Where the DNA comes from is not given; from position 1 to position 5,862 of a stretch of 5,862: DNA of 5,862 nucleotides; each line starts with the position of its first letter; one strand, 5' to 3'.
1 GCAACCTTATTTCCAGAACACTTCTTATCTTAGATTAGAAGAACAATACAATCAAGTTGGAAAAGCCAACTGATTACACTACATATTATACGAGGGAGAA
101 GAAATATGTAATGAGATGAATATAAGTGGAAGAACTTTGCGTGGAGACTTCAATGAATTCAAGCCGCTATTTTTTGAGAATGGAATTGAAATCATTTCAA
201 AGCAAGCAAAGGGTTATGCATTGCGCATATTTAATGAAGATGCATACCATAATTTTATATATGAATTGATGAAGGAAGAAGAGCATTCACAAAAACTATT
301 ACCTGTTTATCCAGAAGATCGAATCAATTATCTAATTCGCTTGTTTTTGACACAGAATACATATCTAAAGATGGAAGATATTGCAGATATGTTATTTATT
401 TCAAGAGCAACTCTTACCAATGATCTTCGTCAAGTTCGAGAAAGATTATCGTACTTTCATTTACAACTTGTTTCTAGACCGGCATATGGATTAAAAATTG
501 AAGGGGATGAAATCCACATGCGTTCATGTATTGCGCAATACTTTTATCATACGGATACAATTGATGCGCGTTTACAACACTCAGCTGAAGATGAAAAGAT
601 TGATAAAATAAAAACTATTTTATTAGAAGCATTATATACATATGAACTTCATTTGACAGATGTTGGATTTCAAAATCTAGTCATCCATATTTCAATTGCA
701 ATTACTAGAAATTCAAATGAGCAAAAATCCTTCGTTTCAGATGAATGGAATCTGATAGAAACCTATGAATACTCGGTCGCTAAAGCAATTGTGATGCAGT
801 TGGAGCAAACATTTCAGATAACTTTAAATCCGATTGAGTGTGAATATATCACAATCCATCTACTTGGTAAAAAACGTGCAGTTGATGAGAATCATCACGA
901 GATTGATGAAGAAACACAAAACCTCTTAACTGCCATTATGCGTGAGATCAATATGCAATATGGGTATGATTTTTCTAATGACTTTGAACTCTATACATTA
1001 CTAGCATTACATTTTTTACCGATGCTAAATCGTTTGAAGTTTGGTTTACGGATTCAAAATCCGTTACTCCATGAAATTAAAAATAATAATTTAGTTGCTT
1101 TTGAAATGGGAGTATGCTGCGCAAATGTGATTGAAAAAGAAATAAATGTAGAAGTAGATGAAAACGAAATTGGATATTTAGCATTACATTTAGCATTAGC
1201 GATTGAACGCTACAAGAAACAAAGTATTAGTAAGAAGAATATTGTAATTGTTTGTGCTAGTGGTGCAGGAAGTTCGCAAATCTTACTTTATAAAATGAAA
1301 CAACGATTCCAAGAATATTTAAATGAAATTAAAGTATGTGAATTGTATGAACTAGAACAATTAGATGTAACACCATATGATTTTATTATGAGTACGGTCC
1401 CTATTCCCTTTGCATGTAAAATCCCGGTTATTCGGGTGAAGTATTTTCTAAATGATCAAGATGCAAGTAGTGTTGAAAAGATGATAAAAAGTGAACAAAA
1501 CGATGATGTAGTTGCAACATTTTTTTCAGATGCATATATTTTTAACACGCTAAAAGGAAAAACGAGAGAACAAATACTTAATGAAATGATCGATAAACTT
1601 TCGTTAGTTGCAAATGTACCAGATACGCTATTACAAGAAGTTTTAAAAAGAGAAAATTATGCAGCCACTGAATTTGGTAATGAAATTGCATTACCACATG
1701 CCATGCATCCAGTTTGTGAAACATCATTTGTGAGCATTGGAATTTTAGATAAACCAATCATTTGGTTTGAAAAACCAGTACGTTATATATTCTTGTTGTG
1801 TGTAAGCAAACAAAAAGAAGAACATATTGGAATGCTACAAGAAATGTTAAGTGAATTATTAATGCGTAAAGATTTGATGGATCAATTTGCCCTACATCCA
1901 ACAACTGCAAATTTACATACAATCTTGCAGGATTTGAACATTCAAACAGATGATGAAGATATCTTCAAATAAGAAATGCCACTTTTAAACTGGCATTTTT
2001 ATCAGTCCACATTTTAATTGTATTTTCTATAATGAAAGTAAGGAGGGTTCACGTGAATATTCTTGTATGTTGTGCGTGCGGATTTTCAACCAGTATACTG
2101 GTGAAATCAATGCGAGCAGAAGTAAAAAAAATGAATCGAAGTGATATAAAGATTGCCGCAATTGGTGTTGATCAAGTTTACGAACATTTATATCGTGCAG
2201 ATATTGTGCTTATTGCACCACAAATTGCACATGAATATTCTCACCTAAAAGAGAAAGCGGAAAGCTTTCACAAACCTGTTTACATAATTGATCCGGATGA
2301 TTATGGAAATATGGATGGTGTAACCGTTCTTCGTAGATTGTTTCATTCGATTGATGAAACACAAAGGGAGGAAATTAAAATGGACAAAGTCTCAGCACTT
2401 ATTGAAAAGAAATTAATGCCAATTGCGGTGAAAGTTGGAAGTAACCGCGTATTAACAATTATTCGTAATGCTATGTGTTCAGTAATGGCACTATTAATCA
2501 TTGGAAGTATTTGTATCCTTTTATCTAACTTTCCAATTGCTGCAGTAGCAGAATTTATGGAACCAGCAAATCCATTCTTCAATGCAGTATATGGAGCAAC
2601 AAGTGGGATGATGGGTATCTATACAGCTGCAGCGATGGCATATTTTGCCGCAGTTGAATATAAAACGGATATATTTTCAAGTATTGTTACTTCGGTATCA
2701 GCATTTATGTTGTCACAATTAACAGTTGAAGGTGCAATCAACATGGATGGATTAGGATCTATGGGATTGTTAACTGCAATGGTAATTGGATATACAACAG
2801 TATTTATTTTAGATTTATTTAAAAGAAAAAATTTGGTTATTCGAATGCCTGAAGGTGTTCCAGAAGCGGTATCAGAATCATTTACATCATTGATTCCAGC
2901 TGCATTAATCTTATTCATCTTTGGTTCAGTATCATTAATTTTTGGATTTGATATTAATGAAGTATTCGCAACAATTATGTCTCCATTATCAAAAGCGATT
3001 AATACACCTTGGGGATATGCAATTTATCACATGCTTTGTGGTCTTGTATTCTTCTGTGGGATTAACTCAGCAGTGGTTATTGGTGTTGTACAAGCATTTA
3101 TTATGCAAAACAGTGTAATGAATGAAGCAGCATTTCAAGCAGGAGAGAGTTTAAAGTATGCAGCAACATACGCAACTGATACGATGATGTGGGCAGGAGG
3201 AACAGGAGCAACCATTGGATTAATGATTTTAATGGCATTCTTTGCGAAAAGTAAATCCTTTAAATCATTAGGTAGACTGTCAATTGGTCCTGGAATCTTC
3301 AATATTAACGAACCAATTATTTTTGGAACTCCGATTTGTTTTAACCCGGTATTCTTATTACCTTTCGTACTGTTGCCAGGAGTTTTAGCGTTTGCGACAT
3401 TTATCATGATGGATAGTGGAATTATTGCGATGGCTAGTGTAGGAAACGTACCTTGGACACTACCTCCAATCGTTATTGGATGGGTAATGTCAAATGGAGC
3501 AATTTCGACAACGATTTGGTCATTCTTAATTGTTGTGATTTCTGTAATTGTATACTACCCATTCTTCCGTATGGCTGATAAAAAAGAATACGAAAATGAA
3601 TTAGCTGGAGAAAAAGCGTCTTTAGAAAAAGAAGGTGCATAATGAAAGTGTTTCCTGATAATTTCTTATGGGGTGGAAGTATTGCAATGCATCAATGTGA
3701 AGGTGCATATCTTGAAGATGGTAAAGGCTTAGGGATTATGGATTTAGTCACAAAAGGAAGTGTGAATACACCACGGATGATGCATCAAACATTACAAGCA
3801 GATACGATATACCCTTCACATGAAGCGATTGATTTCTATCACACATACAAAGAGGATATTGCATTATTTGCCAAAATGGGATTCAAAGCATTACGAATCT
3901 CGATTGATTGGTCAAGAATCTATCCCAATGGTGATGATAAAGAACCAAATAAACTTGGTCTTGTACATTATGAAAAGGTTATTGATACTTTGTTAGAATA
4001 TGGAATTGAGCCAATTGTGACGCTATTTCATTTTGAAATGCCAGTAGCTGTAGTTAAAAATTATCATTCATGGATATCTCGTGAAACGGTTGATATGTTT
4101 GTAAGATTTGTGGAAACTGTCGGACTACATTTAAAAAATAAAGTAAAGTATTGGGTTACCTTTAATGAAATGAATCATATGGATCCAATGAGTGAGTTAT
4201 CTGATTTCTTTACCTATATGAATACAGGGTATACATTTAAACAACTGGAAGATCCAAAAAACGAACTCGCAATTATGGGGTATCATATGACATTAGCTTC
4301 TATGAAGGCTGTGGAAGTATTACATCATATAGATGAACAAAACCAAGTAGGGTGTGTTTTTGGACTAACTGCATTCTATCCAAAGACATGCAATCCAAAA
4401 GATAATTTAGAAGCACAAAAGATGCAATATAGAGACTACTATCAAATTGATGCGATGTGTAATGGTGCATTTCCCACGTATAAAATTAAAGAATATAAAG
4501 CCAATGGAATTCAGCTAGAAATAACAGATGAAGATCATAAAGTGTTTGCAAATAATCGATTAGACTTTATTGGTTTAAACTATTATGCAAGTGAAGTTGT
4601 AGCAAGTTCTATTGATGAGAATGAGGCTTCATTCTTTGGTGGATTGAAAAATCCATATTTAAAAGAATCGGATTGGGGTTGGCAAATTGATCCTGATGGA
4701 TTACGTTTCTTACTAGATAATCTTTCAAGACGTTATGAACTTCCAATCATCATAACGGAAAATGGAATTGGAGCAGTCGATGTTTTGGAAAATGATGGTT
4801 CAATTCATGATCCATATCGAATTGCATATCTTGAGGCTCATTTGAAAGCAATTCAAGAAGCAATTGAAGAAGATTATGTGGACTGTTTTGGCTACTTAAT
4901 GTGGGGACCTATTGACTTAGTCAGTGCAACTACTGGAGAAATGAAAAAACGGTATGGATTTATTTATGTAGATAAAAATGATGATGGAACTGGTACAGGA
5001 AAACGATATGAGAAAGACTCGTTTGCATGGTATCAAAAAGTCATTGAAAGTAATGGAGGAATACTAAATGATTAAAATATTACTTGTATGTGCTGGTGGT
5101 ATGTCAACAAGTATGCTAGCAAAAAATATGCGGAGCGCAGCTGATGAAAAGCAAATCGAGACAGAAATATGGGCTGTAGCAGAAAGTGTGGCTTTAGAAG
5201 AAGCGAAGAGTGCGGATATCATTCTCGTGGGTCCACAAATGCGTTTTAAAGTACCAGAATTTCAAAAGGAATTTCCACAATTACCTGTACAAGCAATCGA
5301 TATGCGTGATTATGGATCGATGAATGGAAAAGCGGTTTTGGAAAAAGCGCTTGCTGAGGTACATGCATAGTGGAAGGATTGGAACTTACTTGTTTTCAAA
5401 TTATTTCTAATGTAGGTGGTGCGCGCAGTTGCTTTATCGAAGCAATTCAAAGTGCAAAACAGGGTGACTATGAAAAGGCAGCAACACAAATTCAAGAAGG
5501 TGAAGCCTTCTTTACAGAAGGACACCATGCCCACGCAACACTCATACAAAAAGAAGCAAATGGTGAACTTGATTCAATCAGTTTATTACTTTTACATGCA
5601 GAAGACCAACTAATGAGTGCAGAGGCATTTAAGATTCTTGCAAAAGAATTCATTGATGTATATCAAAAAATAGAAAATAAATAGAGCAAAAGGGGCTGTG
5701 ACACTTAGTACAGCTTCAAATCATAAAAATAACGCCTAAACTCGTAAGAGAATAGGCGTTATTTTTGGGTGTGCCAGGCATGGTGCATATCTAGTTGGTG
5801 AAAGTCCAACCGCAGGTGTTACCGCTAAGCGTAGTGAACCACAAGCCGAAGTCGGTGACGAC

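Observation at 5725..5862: Class C group II intron 5' end inserted just downstream of the PTS operon terminator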

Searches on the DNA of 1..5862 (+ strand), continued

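Call 52: search_with_rna_model(model_id=R1, source=window, filters=off, max_evalue=10, show_alignments=2)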
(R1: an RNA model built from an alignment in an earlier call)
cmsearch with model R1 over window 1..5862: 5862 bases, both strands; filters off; matches with E-value up to 10: 9.
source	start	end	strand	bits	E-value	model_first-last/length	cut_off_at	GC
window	5769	5862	+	96.3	2.2e-23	1-96/96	no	0.54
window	1260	1346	+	3.6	2.4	1-96/96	no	0.29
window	2065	2173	+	3.3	2.9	1-96/96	no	0.39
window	3671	3772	+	3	3.4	1-96/96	no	0.4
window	5507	5603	-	2.5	4.5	1-96/96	no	0.37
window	209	271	+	2.3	5.2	1-96/96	no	0.29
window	3759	3821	-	2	6.2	1-96/96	no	0.4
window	838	897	+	1.4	8.8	1-96/96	no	0.35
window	1594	1606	-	1.3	9.3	28-40/96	no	0.23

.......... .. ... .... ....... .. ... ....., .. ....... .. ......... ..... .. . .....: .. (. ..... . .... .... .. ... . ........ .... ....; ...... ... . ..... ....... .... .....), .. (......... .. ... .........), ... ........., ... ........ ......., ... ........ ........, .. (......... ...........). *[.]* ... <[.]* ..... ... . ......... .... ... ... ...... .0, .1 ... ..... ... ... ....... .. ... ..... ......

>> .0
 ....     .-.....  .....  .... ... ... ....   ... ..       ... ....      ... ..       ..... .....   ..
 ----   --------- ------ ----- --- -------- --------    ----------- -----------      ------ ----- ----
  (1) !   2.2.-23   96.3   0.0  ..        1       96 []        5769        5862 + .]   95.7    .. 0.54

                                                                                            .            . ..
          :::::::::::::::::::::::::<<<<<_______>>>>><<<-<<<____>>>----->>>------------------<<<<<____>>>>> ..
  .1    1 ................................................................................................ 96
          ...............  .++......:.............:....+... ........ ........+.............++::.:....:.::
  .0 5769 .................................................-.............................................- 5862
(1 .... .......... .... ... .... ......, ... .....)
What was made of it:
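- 5769..5862 (+): First 94 nt of domain I of a group IIC intron. GUGUG is at 5769-5773. The contig ends at intron nt 94. Covariance model R1 at 96.3 bits, exactly these coordinates (call 52).
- On Group II intron, class C / IIC: The model alignment starts at nt 1 (call 52). Covariance model from relatives: 96.3 bits over nt 1-94 (call 52).
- Checked: The home-made covariance model gives 96.3 bits, E about 2e-23, at exactly 5769-5862 on the + strand (call 52).
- The covariance model built from 23 relatives scores 96.3 bits at 5769-5862; the next best hit in the window is 3.6 bits (call 52). The covariance model scores 96 bits (call 52).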

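Call 62: search_dna_similar(query=window:1-115:+, collection=plasmids, mode=distant, max_evalue=0.01, max_rows=10)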
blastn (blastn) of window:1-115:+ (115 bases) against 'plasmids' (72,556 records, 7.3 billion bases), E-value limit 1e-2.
No match.

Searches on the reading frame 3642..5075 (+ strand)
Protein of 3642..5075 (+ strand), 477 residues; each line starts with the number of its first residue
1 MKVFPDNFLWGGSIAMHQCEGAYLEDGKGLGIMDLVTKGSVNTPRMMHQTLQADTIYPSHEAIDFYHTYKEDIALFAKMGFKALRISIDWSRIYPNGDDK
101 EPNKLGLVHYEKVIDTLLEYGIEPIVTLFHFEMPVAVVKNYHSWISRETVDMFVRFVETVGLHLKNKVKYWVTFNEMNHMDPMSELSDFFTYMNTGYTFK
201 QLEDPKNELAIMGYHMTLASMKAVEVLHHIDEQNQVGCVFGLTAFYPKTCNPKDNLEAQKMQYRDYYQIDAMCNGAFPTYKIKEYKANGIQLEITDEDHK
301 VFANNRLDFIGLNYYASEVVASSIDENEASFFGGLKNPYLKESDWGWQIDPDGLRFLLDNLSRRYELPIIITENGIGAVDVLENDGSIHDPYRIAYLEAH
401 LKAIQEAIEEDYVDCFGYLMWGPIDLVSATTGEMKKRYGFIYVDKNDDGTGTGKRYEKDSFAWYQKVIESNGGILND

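Call 40: find_encoding_contigs(protein=window:3642-5075:+, flank=10000, max_places=10)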
Protein window:3642-5075:+ (477 aa): no gene with exactly this product is on record in the collection.

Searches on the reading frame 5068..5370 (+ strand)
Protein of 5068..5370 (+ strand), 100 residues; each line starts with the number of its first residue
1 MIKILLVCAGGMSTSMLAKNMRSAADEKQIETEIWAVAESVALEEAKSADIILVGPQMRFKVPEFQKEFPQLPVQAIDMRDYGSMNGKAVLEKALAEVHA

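Call 9: find_encoding_contigs(protein=window:5068-5370:+, flank=10000, max_places=6)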
Protein window:5068-5370:+ (100 aa): 14 contigs read that carry it; 6 places shown.
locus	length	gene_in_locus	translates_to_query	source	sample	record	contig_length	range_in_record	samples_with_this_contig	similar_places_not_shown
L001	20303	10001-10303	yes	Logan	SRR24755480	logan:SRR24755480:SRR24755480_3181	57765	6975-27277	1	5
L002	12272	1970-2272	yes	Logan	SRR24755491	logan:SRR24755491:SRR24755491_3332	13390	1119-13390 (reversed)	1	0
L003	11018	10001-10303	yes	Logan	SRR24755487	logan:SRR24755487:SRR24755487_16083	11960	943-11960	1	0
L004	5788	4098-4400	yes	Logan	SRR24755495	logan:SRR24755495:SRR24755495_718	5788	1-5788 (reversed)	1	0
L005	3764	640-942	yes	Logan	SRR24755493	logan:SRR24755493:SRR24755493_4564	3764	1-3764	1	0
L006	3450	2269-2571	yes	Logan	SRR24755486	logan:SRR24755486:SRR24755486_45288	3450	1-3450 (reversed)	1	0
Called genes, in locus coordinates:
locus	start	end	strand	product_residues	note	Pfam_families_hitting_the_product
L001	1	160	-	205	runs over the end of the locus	PF12822:ECF_trnsprt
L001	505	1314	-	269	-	PF02463:SMC_N (weak), PF00005:ABC_tran, PF13304:AAA_21 (faint)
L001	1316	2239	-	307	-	PF02653:BPD_transp_2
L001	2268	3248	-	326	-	PF04392:ABC_sub_bind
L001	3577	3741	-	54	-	-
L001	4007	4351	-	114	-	PF00300:His_Phos_1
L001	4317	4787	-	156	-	PF00300:His_Phos_1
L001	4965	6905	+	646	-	PF08220:HTH_DeoR (faint), PF08279:HTH_11, PF08280:HTH_Mga (weak), PF05043:Mga, PF00874:PRD, PF00359:PTS_EIIA_2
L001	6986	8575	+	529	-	PF02302:PTS_IIB, PF02378:PTS_EIIC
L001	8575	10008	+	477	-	PF00232:Glyco_hydro_1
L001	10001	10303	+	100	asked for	PF02302:PTS_IIB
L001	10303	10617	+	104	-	PF02255:PTS_IIA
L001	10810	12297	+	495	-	PF08903:DUF1846, PF20921:DUF1846_C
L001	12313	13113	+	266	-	PF00702:Hydrolase (faint), PF08282:Hydrolase_3, PF12710:HAD (faint), PF05116:S6PP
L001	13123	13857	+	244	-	PF13580:SIS_2, PF01380:SIS (weak)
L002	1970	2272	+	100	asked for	PF02302:PTS_IIB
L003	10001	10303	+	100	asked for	PF02302:PTS_IIB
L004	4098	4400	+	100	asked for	PF02302:PTS_IIB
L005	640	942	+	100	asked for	PF02302:PTS_IIB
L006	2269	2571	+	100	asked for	PF02302:PTS_IIB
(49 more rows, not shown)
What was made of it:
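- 5370..5684 (+): Last gene of the operon: PTS lactose/cellobiose IIA component (104 aa). It gives the direction of transcription into the terminator. Pfam PTS_IIA on the orthologue (call 9).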

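Call 67: list_cluster_members(proteins=[window:5068-5370:+, window:3642-5075:+, window:5370-5684:+, window:116-1972:+])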
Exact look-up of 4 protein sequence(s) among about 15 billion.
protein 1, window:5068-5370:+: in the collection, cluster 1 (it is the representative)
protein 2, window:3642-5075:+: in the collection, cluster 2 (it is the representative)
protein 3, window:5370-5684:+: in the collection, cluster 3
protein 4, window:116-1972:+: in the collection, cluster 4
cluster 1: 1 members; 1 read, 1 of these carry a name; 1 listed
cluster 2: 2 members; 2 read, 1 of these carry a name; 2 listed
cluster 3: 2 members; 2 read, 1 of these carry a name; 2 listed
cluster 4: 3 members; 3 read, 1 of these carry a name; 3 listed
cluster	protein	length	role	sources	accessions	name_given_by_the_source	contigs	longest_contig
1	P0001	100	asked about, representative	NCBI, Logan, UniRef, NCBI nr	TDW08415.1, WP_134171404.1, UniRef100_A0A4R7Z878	PTS system cellobiose-specific IIB component [Breznakia blatticola] | PTS system cellobiose-specific IIB component n=1 Tax=Breznakia blatticola TaxID=1754012 ... | PTS sugar transporter subunit IIB [Breznakia blatticola]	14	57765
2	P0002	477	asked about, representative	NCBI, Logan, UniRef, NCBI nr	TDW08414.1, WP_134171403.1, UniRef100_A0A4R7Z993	6-phospho-beta-glucosidase [Breznakia blatticola] | 6-phospho-beta-glucosidase n=1 Tax=Breznakia blatticola TaxID=1754012 ... | glycoside hydrolase family 1 protein [Breznakia blatticola]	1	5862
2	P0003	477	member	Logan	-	-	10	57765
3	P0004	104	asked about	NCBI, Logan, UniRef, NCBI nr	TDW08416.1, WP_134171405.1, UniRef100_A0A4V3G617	PTS system cellobiose-specific IIA component [Breznakia blatticola] | PTS system cellobiose-specific IIA component n=1 Tax=Breznakia blatticola TaxID=1754012 ... | PTS lactose/cellobiose transporter subunit IIA [Breznakia blatticola]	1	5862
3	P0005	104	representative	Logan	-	-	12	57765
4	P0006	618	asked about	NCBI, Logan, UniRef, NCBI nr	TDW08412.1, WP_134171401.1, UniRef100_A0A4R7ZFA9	lichenan operon transcriptional antiterminator [Breznakia blatticola] | Lichenan operon transcriptional antiterminator n=1 Tax=Breznakia blatticola TaxID=1754012 ... | BglG family transcription antiterminator [Breznakia blatticola]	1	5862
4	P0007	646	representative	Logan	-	-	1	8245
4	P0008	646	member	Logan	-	-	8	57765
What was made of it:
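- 5370..5684 (+): Named PTS cellobiose-specific IIA, Breznakia blatticola (call 67).
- The window is the entire contig (call 67).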

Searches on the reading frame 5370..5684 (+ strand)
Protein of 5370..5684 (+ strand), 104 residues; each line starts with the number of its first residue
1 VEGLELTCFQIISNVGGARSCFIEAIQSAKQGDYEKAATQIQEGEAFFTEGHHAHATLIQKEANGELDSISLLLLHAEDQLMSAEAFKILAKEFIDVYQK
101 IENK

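Call 41: find_encoding_contigs(protein=window:5370-5684:+, flank=10000, max_places=10)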
Protein window:5370-5684:+ (104 aa): no gene with exactly this product is on record in the collection.
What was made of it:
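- Tried and rejected: Look-ups with GH1 and IIA were not on record (calls 40, 41).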
